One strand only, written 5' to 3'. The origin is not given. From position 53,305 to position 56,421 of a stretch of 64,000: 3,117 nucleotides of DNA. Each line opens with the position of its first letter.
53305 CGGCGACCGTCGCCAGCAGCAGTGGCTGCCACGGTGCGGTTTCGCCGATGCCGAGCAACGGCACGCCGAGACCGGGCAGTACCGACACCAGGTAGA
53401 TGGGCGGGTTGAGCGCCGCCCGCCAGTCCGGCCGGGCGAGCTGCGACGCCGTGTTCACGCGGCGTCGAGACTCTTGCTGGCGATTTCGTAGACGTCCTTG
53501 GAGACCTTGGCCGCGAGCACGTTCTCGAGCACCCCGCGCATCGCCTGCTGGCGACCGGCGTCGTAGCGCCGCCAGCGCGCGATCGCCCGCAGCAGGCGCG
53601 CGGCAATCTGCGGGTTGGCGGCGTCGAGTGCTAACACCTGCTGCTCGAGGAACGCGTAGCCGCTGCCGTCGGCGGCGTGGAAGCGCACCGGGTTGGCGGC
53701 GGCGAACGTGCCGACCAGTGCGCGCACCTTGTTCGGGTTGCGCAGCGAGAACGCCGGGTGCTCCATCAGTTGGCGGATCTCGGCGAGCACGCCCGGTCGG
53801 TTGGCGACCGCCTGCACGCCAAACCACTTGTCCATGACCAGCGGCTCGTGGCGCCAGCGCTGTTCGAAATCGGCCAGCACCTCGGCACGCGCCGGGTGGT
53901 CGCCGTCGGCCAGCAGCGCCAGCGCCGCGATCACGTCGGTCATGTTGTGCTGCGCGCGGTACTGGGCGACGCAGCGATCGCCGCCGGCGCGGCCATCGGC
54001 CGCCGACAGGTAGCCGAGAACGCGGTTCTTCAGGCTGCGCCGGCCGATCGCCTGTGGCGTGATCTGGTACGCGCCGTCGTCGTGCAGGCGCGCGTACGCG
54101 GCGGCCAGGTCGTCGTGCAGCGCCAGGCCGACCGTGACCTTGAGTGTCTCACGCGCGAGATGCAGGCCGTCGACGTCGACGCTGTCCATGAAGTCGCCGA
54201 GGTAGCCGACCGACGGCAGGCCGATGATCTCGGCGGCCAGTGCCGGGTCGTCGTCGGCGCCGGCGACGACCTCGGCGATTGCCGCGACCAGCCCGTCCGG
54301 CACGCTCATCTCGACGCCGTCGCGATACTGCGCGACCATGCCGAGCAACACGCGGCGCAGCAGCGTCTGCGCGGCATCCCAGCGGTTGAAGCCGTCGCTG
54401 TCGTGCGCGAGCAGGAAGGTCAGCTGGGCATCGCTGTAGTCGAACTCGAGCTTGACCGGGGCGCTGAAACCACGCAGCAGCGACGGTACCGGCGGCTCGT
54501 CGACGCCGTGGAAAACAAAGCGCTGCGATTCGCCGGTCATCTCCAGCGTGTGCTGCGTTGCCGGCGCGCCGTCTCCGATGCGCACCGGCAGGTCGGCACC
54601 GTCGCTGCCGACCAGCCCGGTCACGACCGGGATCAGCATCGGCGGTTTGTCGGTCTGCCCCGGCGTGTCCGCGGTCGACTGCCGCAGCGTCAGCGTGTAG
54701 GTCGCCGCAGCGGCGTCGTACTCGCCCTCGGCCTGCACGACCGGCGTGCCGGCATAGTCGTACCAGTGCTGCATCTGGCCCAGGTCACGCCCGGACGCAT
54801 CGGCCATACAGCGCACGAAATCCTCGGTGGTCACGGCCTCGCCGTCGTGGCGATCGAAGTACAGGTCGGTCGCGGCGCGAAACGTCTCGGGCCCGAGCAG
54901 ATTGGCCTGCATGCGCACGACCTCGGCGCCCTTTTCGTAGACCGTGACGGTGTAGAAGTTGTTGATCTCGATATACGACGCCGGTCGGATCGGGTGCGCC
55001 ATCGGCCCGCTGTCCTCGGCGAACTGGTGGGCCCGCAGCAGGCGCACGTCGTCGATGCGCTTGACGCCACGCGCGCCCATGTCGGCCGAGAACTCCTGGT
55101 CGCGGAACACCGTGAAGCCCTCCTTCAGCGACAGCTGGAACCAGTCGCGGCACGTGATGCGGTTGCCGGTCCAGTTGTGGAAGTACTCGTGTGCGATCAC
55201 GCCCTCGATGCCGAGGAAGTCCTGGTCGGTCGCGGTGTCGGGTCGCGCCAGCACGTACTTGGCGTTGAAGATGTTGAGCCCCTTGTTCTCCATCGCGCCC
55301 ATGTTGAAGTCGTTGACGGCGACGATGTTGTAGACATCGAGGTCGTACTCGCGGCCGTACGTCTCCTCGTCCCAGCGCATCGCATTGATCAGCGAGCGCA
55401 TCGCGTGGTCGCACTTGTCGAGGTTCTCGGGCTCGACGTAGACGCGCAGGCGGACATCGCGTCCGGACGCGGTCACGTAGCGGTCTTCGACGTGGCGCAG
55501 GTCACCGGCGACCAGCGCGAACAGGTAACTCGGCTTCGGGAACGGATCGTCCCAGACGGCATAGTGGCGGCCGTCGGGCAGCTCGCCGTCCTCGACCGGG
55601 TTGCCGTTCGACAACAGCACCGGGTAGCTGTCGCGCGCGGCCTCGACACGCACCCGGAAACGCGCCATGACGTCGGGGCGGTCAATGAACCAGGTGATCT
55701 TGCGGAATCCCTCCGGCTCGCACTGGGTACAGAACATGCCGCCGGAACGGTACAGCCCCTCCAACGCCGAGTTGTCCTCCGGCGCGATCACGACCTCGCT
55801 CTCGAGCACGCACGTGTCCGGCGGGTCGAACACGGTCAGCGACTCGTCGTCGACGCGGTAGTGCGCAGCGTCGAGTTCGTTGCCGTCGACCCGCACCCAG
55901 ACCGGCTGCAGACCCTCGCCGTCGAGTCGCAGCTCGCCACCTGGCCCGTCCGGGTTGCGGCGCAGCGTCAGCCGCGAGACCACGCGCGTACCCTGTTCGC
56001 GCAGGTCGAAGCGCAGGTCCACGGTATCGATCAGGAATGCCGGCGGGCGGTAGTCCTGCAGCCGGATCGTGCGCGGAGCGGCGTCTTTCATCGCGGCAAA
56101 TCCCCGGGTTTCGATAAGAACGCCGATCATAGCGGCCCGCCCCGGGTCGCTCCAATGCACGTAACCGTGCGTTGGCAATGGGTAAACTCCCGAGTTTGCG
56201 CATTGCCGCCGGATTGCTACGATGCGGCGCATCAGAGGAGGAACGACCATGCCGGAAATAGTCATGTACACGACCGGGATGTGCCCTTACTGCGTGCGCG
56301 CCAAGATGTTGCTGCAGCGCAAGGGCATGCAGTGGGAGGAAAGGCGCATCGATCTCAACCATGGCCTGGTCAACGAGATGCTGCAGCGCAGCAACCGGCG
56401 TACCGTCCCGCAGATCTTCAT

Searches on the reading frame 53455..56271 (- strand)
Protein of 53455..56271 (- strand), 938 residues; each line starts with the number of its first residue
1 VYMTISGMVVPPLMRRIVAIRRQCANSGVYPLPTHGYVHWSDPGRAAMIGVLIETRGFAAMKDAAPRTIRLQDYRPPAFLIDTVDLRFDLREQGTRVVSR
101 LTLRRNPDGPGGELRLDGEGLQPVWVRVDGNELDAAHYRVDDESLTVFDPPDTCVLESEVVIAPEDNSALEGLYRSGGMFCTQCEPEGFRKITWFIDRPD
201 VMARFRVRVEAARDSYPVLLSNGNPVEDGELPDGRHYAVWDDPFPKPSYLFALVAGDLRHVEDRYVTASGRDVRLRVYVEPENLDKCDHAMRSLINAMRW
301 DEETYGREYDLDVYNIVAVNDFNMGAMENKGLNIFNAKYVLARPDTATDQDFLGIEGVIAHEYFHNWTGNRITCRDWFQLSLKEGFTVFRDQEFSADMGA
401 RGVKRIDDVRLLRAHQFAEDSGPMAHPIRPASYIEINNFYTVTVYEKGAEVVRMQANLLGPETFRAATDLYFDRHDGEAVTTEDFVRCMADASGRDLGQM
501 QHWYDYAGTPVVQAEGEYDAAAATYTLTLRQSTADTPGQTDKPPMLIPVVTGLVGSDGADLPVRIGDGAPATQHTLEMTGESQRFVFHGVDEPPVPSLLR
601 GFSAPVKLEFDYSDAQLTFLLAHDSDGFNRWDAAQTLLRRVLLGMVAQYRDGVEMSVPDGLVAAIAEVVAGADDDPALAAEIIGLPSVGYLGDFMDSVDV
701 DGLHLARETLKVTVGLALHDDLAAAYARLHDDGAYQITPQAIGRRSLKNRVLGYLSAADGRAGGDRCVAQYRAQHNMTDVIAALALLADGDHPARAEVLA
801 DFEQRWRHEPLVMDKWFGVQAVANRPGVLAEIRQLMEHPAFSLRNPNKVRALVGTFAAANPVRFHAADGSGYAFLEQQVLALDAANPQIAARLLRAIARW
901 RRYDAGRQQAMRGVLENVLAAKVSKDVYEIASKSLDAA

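Call 29: search_protein_families(library=pfam, proteins=[window:53455-56271:-], max_evalue=0.001)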
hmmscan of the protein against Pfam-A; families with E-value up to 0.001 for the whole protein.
window:53455-56271:- (938 aa): 4 families
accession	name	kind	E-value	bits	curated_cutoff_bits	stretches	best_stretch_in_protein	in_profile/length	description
PF17432.8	DUF3458_C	-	1.2e-122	409.7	24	1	614-935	1-319/320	Domain of unknown function (DUF3458_C) ARM repeats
PF01433.26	Peptidase_M1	-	4.8e-52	177.2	27.7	1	290-502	2-217/218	Peptidase family M1 domain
PF11940.14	DUF3458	-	9.9e-30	103.3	28.6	1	508-610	1-94/95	Domain of unknown function (DUF3458) Ig-like fold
PF17900.6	Peptidase_M1_N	-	1.2e-12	48.8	25.8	1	167-250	97-186/186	Peptidase M1 N-terminal domain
